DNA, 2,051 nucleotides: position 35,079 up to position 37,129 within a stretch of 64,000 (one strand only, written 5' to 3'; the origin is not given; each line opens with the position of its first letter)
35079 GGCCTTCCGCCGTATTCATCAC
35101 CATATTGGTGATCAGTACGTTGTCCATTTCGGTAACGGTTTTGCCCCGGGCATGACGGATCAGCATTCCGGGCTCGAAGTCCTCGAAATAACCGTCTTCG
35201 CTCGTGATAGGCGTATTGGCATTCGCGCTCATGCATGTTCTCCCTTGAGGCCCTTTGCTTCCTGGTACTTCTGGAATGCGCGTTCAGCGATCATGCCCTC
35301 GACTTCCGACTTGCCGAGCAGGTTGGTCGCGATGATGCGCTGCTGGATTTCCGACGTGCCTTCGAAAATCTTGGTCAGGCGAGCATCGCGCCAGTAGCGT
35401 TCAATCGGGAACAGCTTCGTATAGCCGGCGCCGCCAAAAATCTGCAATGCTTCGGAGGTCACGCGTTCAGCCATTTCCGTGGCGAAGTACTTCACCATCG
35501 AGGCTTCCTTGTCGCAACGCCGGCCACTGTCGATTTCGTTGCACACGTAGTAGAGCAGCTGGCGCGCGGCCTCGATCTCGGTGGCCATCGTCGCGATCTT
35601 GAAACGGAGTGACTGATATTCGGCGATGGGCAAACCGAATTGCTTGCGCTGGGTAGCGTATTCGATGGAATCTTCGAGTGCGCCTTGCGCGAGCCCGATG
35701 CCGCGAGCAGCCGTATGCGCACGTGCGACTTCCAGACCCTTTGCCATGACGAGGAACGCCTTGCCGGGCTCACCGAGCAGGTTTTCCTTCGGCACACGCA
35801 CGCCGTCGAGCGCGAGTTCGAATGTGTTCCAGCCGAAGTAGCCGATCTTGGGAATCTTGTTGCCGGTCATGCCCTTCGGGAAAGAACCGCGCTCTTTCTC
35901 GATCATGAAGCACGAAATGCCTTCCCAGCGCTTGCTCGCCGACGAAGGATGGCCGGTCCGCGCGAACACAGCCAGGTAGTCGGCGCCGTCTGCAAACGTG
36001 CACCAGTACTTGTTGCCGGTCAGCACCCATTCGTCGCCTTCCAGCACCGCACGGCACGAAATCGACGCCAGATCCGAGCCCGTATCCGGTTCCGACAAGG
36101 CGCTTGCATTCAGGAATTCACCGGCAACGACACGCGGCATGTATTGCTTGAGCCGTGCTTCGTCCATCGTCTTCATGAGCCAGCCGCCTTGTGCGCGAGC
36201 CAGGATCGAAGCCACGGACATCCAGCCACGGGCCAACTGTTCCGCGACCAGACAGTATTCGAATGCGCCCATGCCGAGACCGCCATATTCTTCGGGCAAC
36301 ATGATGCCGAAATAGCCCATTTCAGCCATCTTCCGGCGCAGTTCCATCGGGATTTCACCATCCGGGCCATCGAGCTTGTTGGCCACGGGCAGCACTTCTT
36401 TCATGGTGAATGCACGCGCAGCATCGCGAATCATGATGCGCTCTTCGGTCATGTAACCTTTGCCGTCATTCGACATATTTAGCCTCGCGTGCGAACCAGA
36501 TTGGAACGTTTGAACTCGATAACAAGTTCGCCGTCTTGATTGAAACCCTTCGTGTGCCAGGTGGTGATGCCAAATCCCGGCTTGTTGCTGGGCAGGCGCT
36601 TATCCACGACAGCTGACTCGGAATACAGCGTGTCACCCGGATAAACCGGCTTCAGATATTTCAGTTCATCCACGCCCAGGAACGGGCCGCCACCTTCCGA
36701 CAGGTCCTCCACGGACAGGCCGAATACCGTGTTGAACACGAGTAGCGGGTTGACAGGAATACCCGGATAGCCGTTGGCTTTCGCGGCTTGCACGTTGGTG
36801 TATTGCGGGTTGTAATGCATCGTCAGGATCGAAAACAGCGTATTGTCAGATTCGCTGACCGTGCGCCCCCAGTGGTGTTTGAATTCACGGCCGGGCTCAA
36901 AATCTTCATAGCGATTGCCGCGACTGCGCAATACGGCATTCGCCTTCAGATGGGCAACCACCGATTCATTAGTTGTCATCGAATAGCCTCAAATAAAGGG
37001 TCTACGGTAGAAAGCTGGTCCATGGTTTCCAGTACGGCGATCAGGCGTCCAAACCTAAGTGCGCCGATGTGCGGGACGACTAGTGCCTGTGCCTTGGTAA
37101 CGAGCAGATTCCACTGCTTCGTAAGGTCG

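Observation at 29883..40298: Self-contained CoA-dependent pathway for an unknown substituted succinate: uptake, activation, oxidation, hydration, retro-Claisen cleavage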

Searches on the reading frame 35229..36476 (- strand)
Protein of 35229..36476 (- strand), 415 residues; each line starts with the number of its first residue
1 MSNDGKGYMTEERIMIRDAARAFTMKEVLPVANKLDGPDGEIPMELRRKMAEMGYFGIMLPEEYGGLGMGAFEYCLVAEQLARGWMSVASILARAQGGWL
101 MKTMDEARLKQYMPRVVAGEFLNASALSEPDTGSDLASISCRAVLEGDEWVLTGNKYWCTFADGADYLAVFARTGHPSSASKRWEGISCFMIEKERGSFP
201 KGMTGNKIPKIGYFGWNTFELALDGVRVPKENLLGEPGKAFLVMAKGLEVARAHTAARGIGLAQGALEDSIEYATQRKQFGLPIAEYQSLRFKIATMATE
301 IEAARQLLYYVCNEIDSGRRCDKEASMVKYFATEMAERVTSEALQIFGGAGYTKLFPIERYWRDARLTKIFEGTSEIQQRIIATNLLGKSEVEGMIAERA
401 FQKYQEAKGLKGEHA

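Call 3: search_protein_families(library=pfam, proteins=[window:35229-36476:-])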
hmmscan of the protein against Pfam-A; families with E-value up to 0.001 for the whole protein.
window:35229-36476:- (415 aa): 5 families
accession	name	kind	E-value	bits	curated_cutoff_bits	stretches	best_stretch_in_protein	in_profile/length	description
PF00441.29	Acyl-CoA_dh_1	-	8.9e-48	162.7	22.4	1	241-386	4-149/150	Acyl-CoA dehydrogenase, C-terminal domain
PF02771.21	Acyl-CoA_dh_N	-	2.1e-27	96.2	22.9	1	10-120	1-113/113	Acyl-CoA dehydrogenase, N-terminal domain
PF08028.16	Acyl-CoA_dh_2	-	2.7e-25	89.6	22.7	1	255-375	3-133/134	Acyl-CoA dehydrogenase, C-terminal domain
PF02770.24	Acyl-CoA_dh_M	-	9.3e-16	58.2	33.3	1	125-226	2-97/97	Acyl-CoA dehydrogenase, middle domain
PF22924.1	ACOX_C_alpha1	-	2.1e-05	24.8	27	1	241-377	16-159/169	Acyl-CoA oxidase, C-alpha1 domain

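Call 4: search_protein_families(library=ncbifam, proteins=[window:35229-36476:-])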
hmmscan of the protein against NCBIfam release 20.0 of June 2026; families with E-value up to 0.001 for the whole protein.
window:35229-36476:- (415 aa): 23 families
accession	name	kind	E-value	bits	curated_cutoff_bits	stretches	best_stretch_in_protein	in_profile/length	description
NF042972.1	AcrlCoAredClosAcrC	equivalog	5.4e-97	324.8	640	1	9-387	5-377/378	acryloyl-CoA reductase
NF043006.1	CyhCrbnylCoADH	equivalog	1.6e-78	264.4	650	1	10-387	5-376/380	cyclohexane-1-carbonyl-CoA dehydrogenase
NF045552.1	GlutCoADH_Des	equivalog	1.2e-77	261.8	470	1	9-389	5-382/387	glutaryl-CoA dehydrogenase Acd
NF058590.1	AcCoDHFadEBacil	equivalog_domain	6.6e-70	236.3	600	1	9-394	21-417/586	acyl-CoA dehydrogenase FadE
NF042439.1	SulpropCoADesulf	equivalog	3.2e-65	220.3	600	1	18-389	2-373/379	3-sulfinopropanoyl-CoA desulfinase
NF008997.0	PRK12341.1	equivalog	5.1e-59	200.2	537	1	38-387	34-377/382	acyl-CoA dehydrogenase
TIGR03207.1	cyc_hxne_CoA_dh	equivalog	1e-55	189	575.35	1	11-384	3-369/372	cyclohexanecarboxyl-CoA dehydrogenase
NF053553.1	prodigi_MBC_PigA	equivalog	9.4e-54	183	500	1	10-386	6-379/381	prodigiosin MBC biosynthesis dehydrogenase PigA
NF045652.1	ProlPCPDhRedW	equivalog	8.4e-50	169.6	650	1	41-386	28-373/376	L-prolyl-[peptidyl-carrier protein] dehydrogenase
NF002885.1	PRK03354.1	equivalog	9.8e-47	159.8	540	1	12-379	8-366/378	crotonobetainyl-CoA dehydrogenase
NF052270.1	Staph_DH_FadE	equivalog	2.4e-38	131.9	600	1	81-390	95-397/400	acyl-CoA dehydrogenase FadE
TIGR03203.1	pimD_small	equivalog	1.9e-33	116.1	652.7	1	47-371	43-362/378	pimeloyl-CoA dehydrogenase small subunit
TIGR03204.1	pimC_large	equivalog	2.1e-28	99.3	623.85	1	11-346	6-338/395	pimeloyl-CoA dehydrogenase large subunit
NF049984.1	Rv1679_FadE16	equivalog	2.4e-27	96.1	600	1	34-377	18-356/371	Rv1679 family acyl-CoA dehydrogenase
NF007000.1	PRK09463.1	subfamily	1.2e-25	90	600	1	40-351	72-397/726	acyl-CoA dehydrogenase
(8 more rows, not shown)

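Call 35: search_solved_structures(query=window:35229-36476:-, max_evalue=1e-40)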
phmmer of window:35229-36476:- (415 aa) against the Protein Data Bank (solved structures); distinct sequences matched with E-value up to 1e-40: 56.
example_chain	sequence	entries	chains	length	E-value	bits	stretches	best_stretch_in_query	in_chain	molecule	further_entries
6es9_A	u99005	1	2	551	7.1e-88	298.3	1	9-387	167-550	Acyl-CoA dehydrogenase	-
5lnx_A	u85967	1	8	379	4e-82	279.4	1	8-388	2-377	Acyl-CoA dehydrogenase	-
6fah_C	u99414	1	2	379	2e-76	260.6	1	8-388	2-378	Caffeyl-CoA reductase-Etf complex subunit CarC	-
4iv6_A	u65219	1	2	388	2.7e-76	260.2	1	9-389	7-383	Acyl-CoA dehydrogenase FadE3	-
5ol2_C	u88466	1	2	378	1.8e-75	257.5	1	15-387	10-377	Acyl-CoA dehydrogenase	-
3pfd_A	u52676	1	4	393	6.4e-74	252.4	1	9-386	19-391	Acyl-CoA dehydrogenase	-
1ws9_A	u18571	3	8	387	6.9e-72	245.7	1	12-387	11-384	acyl-CoA dehydrogenase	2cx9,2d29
1jqi_A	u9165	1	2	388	7.8e-71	242.2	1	11-387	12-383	short chain acyl-CoA dehydrogenase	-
4l1f_A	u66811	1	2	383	1.6e-69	237.9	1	9-385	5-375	Acyl-CoA dehydrogenase domain protein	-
3mpi_A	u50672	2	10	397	4.2e-69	236.5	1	10-389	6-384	Glutaryl-CoA dehydrogenase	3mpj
4u83_A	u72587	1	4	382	5.8e-68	232.8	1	9-385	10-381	Acyl-CoA dehydrogenase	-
7y0a_A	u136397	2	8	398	1.9e-67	231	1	11-388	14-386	Short-chain specific acyl-CoA dehydrogenase, mitochondrial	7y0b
4o5m_A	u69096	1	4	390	2.2e-67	230.8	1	11-387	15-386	Isovaleryl-CoA dehydrogenase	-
4n5f_A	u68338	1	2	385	2.3e-67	230.8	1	9-385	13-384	Putative acyl-CoA dehydrogenase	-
8sgs_A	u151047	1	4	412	2.5e-67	230.7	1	11-387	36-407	Short-chain specific acyl-CoA dehydrogenase, mitochondrial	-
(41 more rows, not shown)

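Call 40: search_solved_structures(query=window:35229-36476:-, max_evalue=1e-85, show_alignments=1)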
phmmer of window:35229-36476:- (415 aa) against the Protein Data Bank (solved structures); distinct sequences matched with E-value up to 1e-85: 1.
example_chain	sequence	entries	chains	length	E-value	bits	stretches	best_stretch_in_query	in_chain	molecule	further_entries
6es9_A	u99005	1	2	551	7.1e-88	298.3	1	9-387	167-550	Acyl-CoA dehydrogenase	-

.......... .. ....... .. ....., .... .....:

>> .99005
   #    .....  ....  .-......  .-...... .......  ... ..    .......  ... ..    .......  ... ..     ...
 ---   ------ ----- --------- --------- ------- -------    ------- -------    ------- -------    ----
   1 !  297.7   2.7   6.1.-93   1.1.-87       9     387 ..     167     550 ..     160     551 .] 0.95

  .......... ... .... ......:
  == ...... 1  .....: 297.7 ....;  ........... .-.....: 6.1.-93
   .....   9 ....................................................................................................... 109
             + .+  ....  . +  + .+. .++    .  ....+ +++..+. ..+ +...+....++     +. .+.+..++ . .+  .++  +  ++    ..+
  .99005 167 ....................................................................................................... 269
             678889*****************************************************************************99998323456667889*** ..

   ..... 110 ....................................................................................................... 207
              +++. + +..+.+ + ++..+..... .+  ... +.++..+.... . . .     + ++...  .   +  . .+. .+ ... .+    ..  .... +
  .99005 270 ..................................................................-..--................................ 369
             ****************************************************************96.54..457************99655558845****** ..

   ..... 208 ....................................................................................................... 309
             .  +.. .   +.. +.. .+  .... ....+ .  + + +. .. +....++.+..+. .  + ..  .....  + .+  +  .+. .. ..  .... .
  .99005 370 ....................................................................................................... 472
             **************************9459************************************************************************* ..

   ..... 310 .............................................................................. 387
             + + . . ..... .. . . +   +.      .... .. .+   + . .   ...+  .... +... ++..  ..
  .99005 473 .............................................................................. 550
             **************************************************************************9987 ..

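Call 59: search_solved_structures(query=window:35229-36476:-, max_evalue=1e-74, show_alignments=5)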
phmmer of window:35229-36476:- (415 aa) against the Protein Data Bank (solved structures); distinct sequences matched with E-value up to 1e-74: 5.
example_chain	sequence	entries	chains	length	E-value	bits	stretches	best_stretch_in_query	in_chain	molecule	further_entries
6es9_A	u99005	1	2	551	7.1e-88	298.3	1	9-387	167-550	Acyl-CoA dehydrogenase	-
5lnx_A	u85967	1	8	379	4e-82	279.4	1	8-388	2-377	Acyl-CoA dehydrogenase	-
6fah_C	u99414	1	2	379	2e-76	260.6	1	8-388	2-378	Caffeyl-CoA reductase-Etf complex subunit CarC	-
4iv6_A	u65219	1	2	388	2.7e-76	260.2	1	9-389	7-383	Acyl-CoA dehydrogenase FadE3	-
5ol2_C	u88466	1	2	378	1.8e-75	257.5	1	15-387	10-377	Acyl-CoA dehydrogenase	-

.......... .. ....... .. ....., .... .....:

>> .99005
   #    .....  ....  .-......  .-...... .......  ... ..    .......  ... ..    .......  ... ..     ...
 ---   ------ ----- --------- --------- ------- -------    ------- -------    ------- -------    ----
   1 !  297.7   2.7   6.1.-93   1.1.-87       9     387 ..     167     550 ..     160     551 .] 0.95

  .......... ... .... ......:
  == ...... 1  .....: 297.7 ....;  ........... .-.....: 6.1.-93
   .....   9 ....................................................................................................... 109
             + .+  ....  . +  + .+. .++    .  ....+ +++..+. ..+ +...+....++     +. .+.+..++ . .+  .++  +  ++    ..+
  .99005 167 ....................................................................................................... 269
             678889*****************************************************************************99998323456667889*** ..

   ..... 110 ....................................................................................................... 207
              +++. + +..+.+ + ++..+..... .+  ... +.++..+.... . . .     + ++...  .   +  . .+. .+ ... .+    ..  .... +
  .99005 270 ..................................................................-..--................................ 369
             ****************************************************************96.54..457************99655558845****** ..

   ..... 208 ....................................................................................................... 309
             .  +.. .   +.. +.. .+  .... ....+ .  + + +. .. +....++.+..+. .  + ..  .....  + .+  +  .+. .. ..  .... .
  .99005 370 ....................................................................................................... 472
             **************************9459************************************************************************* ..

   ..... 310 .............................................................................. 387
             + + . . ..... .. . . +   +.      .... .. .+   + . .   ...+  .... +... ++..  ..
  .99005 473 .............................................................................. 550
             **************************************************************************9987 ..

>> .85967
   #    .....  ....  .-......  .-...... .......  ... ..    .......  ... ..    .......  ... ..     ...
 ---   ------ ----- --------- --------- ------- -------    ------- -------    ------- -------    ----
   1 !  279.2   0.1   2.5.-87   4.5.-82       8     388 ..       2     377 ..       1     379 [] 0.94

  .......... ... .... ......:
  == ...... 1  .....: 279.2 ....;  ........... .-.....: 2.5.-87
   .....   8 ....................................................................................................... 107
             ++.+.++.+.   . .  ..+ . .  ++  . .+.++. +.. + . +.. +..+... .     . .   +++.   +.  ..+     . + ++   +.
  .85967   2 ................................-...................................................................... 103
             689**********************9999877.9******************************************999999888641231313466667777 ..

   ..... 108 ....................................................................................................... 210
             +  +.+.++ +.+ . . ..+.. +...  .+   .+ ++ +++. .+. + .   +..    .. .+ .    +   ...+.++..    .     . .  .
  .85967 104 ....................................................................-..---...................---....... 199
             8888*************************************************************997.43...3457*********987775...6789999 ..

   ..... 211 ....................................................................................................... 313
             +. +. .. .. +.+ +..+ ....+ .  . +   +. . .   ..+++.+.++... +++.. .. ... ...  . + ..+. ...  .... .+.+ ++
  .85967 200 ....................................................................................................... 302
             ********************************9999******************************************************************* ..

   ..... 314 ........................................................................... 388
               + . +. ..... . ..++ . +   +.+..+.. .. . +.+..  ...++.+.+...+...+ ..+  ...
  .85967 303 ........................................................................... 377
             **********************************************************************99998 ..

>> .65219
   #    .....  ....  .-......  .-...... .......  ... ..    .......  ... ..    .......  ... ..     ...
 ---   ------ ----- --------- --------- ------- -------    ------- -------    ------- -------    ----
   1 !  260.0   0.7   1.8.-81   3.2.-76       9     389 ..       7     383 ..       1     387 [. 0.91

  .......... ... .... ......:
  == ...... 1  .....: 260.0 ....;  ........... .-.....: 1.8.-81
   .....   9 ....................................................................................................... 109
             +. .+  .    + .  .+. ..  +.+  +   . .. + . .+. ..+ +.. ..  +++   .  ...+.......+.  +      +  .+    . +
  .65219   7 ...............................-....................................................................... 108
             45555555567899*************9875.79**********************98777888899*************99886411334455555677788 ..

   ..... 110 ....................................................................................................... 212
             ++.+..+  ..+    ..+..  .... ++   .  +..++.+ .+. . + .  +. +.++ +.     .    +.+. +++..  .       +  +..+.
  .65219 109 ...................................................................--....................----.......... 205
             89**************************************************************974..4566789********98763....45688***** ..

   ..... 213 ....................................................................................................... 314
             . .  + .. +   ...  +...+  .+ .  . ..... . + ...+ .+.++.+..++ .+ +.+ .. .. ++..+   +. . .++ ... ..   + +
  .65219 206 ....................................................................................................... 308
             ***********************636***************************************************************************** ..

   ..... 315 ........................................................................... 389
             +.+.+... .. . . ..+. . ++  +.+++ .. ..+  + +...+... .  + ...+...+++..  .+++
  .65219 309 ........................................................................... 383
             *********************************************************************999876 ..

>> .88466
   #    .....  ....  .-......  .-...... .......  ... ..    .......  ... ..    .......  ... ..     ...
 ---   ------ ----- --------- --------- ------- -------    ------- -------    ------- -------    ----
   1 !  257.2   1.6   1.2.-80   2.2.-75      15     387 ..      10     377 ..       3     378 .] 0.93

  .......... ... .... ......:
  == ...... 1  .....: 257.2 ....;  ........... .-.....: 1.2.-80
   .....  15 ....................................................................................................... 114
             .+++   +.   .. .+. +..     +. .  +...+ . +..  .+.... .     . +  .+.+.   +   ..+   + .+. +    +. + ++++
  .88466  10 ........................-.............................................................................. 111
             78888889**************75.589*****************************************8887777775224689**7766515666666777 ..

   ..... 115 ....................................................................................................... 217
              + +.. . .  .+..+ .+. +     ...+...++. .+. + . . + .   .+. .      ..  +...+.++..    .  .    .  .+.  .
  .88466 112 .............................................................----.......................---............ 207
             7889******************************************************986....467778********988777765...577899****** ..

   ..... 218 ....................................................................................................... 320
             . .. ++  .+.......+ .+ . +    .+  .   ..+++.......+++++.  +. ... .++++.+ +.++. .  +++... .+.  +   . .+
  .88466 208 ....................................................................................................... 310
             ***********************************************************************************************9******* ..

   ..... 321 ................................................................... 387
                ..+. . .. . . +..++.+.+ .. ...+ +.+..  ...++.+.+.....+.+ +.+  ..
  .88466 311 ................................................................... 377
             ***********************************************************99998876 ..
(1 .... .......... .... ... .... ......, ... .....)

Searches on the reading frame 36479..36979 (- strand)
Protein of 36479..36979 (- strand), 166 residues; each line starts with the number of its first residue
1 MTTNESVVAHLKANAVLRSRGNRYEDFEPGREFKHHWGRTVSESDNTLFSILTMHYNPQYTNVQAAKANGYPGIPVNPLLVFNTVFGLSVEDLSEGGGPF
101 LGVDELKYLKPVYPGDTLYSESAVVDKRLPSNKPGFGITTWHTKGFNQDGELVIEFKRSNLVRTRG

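Call 3: search_protein_families(library=pfam, proteins=[window:36479-36979:-])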
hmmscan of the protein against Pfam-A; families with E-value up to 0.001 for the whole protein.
window:36479-36979:- (166 aa): 3 families
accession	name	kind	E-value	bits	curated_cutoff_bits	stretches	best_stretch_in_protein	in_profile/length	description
PF19315.5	MC_hydratase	-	9.8e-32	110.9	26.5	1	13-165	13-167/353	Mesaconyl-CoA hydratase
PF01575.25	MaoC_dehydratas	-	6.6e-14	52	27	1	28-129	3-106/123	MaoC like domain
PF13452.11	FAS1_DH_region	-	3.7e-07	30.8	22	1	30-155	4-131/132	FAS1-like, dehydratase domain region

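Call 4: search_protein_families(library=ncbifam, proteins=[window:36479-36979:-])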
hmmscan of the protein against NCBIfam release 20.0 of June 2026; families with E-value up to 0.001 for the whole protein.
window:36479-36979:- (166 aa): 4 families
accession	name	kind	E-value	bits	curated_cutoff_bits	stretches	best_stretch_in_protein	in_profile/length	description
NF041625.1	methfumCoahyd_Halo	equivalog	2.6e-34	119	560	1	5-165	7-169/358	2-methylfumaryl-CoA hydratase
NF038241.1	RipB_Ich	equivalog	4.6e-29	101.6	340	1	19-166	19-166/175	(R)-specific enoyl-CoA hydratase RipB/Ich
TIGR02278.1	PaaN-DH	equivalog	1.6e-10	39.9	562.8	1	22-157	523-657/664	phenylacetic acid degradation bifunctional protein PaaZ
NF006045.0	PRK08190.1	subfamily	7.1e-05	21.8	282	1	23-155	10-134/467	bifunctional enoyl-CoA hydratase/phosphate acetyltransferase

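Call 37: search_solved_structures(query=window:36479-36979:-, max_evalue=0.001, show_alignments=1)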
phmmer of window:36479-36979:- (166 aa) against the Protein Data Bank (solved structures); distinct sequences matched with E-value up to 0.001: 4.
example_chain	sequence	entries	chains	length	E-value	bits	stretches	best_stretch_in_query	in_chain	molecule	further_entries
8hgn_A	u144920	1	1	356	4.6e-22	82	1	20-165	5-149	Beta-methylmalyl-CoA dehydratase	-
4e3e_A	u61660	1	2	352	1.2e-19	74.1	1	19-165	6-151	MaoC domain protein dehydratase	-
1q6w_A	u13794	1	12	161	4.9e-11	46.1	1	25-163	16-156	monoamine oxidase regulatory protein, putative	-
4ffu_A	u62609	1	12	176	1e-08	38.6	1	17-156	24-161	oxidase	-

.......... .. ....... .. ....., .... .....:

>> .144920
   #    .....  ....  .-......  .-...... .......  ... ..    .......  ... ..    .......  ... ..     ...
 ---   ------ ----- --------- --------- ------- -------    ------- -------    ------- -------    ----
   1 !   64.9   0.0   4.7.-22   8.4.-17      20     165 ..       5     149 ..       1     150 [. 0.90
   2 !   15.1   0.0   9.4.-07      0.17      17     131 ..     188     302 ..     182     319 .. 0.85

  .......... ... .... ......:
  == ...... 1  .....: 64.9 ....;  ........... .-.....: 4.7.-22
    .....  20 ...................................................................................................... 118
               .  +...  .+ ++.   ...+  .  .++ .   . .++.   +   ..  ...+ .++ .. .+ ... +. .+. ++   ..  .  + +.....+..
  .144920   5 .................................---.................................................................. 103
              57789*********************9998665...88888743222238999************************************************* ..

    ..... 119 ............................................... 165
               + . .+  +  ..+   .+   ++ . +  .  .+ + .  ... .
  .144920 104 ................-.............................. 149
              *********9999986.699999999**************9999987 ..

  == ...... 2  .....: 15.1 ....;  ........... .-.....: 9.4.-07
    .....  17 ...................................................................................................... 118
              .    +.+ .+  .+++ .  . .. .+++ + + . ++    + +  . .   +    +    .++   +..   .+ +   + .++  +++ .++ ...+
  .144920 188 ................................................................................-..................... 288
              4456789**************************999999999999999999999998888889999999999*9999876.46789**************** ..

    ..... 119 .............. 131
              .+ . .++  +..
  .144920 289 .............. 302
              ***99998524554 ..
